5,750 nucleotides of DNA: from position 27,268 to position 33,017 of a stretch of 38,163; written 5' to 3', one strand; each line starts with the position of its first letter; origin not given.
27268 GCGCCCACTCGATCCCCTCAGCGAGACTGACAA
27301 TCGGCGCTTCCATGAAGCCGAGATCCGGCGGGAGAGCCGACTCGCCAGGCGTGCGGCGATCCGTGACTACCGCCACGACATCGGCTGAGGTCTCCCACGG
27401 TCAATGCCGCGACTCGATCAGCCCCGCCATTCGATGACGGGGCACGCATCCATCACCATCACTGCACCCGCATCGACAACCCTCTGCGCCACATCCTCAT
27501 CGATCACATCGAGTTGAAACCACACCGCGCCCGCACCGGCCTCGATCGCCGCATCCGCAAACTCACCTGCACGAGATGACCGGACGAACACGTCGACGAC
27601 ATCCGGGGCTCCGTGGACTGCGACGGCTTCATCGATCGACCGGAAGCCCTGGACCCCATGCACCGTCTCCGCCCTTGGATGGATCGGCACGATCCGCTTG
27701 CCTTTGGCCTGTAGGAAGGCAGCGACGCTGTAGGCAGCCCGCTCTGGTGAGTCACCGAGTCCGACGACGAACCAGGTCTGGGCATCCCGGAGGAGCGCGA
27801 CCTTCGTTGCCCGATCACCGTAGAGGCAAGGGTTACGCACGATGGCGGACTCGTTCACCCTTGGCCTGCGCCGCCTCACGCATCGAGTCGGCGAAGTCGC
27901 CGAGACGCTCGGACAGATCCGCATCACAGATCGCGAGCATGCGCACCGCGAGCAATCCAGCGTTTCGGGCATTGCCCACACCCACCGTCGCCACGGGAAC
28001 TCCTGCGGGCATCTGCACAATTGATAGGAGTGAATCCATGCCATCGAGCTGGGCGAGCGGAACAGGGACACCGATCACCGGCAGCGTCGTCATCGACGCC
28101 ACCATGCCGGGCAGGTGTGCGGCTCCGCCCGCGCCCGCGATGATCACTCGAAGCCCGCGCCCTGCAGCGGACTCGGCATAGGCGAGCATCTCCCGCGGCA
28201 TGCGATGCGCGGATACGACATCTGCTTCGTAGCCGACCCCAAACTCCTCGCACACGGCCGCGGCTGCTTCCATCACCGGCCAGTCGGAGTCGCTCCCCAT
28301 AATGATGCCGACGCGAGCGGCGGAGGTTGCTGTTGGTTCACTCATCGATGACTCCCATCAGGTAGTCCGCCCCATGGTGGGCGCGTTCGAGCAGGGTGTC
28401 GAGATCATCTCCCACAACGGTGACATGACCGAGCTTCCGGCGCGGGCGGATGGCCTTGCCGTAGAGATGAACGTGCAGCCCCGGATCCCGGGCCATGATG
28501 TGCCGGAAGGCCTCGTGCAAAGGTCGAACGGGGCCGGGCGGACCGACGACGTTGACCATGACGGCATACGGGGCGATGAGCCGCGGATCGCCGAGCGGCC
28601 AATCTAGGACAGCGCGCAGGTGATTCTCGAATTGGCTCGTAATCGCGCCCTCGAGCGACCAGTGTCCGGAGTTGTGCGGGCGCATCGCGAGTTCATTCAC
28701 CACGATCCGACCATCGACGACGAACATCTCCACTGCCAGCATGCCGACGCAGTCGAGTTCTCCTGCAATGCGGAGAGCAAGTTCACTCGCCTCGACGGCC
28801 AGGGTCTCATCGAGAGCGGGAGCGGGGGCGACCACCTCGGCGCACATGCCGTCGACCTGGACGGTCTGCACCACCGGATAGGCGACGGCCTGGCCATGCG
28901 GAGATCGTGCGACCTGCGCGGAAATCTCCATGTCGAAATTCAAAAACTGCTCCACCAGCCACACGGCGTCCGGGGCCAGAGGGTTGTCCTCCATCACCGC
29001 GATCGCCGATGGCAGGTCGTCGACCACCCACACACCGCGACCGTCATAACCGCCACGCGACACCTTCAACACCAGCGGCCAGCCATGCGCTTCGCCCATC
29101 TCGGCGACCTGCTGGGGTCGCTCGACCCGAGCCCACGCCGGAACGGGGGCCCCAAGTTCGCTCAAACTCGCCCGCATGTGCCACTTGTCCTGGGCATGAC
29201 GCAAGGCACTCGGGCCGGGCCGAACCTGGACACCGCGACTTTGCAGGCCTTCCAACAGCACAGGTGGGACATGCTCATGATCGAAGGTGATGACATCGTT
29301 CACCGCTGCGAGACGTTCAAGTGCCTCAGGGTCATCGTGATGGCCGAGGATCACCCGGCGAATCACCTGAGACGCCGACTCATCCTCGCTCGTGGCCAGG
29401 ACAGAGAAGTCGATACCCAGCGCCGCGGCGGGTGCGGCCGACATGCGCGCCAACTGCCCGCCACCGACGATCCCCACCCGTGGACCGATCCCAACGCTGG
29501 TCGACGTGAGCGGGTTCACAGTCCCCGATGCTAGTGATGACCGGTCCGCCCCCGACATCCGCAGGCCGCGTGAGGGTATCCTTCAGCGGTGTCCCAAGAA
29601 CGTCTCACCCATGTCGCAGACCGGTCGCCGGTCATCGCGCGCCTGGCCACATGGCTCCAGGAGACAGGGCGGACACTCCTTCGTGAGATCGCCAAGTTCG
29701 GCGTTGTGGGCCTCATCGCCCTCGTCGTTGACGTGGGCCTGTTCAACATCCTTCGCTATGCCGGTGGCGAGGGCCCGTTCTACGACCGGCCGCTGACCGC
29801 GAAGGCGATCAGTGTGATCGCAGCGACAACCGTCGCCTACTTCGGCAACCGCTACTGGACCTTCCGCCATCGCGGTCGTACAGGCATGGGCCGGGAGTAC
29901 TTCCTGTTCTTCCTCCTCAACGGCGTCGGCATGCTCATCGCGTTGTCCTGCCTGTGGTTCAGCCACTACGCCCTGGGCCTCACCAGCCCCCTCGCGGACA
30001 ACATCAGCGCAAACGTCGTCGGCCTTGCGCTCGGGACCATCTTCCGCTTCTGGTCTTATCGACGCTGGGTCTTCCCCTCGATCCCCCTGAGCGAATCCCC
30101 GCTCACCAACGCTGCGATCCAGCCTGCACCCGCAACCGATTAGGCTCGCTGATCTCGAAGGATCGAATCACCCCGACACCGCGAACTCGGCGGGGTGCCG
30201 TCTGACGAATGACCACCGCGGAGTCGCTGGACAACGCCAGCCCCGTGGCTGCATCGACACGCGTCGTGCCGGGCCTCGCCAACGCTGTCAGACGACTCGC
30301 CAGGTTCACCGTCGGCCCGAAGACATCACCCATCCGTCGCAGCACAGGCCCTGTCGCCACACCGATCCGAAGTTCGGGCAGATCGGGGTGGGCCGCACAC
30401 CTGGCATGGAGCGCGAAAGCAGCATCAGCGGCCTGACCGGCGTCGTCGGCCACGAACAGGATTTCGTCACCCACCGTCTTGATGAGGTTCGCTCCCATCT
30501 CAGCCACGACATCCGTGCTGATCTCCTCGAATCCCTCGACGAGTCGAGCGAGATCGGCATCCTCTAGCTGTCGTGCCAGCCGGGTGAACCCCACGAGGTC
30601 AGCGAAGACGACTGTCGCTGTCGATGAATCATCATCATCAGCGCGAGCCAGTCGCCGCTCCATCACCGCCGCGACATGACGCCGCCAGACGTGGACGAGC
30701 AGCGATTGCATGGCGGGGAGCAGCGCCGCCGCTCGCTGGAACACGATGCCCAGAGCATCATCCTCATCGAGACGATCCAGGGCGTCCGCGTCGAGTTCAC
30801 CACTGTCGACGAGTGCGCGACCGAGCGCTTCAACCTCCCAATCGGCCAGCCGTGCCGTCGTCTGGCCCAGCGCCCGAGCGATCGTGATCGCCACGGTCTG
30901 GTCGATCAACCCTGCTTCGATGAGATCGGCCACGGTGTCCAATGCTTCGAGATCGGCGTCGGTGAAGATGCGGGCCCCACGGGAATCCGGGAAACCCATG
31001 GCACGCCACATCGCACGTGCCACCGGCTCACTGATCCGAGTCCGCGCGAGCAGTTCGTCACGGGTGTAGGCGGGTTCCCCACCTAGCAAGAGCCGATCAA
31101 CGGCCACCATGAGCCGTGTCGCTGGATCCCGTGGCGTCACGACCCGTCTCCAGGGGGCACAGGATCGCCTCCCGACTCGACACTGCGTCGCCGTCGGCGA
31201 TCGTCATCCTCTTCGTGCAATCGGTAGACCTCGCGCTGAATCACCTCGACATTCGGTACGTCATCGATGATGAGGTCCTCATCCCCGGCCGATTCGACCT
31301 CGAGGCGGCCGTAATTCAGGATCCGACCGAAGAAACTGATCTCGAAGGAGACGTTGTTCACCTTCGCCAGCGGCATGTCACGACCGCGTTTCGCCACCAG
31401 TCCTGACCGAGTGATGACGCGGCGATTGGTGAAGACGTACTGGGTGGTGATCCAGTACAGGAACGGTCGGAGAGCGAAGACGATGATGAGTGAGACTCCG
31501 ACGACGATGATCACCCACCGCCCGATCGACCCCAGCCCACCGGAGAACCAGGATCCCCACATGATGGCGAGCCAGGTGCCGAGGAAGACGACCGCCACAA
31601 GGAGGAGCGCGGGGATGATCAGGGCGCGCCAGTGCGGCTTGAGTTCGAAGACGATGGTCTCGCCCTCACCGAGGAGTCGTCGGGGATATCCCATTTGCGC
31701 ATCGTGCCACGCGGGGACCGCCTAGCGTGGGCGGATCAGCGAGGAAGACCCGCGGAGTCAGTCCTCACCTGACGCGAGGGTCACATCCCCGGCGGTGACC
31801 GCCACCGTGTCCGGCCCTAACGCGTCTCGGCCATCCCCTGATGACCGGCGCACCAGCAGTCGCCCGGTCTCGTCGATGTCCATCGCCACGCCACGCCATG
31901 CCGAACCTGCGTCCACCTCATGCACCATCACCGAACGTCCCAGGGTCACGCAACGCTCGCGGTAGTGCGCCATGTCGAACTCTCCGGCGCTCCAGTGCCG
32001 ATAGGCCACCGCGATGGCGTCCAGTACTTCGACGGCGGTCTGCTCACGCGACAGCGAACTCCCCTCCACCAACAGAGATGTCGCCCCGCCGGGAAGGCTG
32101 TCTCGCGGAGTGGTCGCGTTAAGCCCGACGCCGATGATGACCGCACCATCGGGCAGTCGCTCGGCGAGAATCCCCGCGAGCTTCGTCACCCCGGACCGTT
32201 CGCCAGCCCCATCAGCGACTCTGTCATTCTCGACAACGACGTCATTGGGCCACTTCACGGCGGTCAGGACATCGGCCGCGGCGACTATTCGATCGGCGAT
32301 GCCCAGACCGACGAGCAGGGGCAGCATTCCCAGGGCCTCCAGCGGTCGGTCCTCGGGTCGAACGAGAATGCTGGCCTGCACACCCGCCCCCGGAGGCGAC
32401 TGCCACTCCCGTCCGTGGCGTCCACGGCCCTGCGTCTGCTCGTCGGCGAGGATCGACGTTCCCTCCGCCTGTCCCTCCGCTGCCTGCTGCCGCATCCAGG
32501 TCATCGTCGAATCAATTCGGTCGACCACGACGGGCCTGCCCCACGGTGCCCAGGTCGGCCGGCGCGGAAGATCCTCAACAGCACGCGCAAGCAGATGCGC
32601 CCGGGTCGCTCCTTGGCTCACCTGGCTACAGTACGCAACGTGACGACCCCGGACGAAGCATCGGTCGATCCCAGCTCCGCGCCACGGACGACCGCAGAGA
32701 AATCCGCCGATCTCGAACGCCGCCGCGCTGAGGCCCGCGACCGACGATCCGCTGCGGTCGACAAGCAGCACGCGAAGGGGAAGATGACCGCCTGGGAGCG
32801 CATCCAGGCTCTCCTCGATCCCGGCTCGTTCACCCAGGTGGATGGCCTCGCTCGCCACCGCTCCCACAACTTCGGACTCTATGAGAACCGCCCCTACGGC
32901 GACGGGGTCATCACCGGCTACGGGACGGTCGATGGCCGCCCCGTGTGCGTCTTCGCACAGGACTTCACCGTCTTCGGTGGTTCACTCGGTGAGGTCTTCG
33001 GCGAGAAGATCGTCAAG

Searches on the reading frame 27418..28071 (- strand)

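Call 10: search_protein_families(library=pfam, proteins=[window:27418-28071:-], max_evalue=0.001)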
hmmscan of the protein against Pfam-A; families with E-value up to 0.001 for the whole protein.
window:27418-28071:- (217 aa): 2 families
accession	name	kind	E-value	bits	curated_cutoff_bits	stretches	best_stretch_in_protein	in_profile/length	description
PF13380.12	CoA_binding_2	-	6.2e-31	107.7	22.8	1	99-215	2-115/116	CoA binding domain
PF02629.25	CoA_binding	-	2.5e-05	25.4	22.3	1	101-184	7-92/97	CoA binding domain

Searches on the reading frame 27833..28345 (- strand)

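Call 11: search_protein_families(library=pfam, proteins=[window:27833-28345:-], max_evalue=0.001)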
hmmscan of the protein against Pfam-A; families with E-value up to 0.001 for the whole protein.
window:27833-28345:- (170 aa): 1 family
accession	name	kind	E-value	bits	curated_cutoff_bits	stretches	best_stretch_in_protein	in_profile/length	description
PF00731.26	AIRC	-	2.3e-65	219.1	30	1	11-157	1-147/148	AIR carboxylase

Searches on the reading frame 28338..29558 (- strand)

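Call 10: search_protein_families(library=pfam, proteins=[window:28338-29558:-], max_evalue=0.001)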
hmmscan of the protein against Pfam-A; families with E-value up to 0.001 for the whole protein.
window:28338-29558:- (406 aa): 4 families
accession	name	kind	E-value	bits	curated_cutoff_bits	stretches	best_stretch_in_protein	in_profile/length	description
PF02222.28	ATP-grasp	-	7.7e-53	179.2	27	1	132-310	3-179/179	ATP-grasp domain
PF22660.2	RS_preATP-grasp-like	-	3e-21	76.1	27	1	27-123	3-98/98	Ribonucleotide synthetase preATP-grasp domain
PF17769.7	PurK_C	-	4.3e-17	62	22.6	1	332-392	1-56/56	Phosphoribosylaminoimidazole carboxylase C-terminal domain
PF02786.22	CPSase_L_D2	-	1.1e-06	28.8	19.8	1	124-290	1-176/211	Carbamoyl-phosphate synthase L chain, ATP binding domain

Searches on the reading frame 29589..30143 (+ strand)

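Call 11: search_protein_families(library=pfam, proteins=[window:29589-30143:+], max_evalue=0.001)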
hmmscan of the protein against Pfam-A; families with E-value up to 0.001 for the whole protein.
window:29589-30143:+ (184 aa): 1 family
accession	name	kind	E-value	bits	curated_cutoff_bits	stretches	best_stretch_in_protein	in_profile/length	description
PF04138.20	GtrA_DPMS_TM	-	6e-27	94.6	26.1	1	36-162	1-117/117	GtrA/DPMS, transmembrane domain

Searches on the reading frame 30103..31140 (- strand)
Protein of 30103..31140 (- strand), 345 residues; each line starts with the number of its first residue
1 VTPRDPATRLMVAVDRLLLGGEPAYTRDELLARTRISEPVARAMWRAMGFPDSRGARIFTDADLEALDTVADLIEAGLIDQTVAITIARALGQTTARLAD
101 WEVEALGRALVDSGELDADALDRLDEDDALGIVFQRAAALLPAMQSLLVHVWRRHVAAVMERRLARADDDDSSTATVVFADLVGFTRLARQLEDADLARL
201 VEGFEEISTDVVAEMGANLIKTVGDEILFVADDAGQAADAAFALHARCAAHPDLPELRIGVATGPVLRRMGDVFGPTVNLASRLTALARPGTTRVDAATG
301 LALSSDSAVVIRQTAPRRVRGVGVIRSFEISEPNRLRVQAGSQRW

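Call 11: search_protein_families(library=pfam, proteins=[window:30103-31140:-], max_evalue=0.001)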
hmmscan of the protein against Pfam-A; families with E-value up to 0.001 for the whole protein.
window:30103-31140:- (345 aa): 1 family
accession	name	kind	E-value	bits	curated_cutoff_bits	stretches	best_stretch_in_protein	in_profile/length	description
PF00211.25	Guanylate_cyc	-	6.4e-13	49.1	21.9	1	173-327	7-178/183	Adenylate and Guanylate cyclase catalytic domain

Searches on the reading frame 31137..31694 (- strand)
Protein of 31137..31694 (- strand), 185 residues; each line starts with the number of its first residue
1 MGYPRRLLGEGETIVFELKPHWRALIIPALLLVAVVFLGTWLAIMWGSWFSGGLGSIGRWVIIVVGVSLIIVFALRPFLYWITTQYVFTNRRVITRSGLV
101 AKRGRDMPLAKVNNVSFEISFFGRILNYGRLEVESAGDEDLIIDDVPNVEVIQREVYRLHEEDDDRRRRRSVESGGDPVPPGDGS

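Call 11: search_protein_families(library=pfam, proteins=[window:31137-31694:-], max_evalue=0.001)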
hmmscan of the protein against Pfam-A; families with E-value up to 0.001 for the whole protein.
window:31137-31694:- (185 aa): 1 family
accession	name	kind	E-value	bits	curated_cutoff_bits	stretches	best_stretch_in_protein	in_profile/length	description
PF03703.20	bPH_2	-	6.4e-18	65.2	22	1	81-154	1-76/78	Bacterial PH domain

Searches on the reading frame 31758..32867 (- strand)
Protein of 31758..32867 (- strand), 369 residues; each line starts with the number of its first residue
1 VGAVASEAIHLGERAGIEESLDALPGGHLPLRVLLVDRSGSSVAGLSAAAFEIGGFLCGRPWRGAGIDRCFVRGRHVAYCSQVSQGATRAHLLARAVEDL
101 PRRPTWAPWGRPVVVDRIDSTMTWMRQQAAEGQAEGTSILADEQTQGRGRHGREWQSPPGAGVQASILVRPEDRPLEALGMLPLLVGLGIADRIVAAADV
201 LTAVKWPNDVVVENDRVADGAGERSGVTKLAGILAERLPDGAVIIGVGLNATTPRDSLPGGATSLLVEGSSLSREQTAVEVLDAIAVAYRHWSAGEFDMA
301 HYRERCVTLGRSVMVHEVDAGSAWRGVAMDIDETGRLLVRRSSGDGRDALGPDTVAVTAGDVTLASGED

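Call 11: search_protein_families(library=pfam, proteins=[window:31758-32867:-], max_evalue=0.001)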
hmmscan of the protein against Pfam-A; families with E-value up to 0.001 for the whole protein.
window:31758-32867:- (369 aa): 2 families
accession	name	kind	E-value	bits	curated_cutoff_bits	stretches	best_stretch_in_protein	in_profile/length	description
PF03099.24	BPL_LplA_LipB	-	2.1e-14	54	21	1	115-250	2-133/133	Biotin/lipoate A/B protein ligase family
PF02237.23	BPL_C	-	5.1e-05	23.6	21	1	308-362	1-45/48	Biotin protein ligase C terminal domain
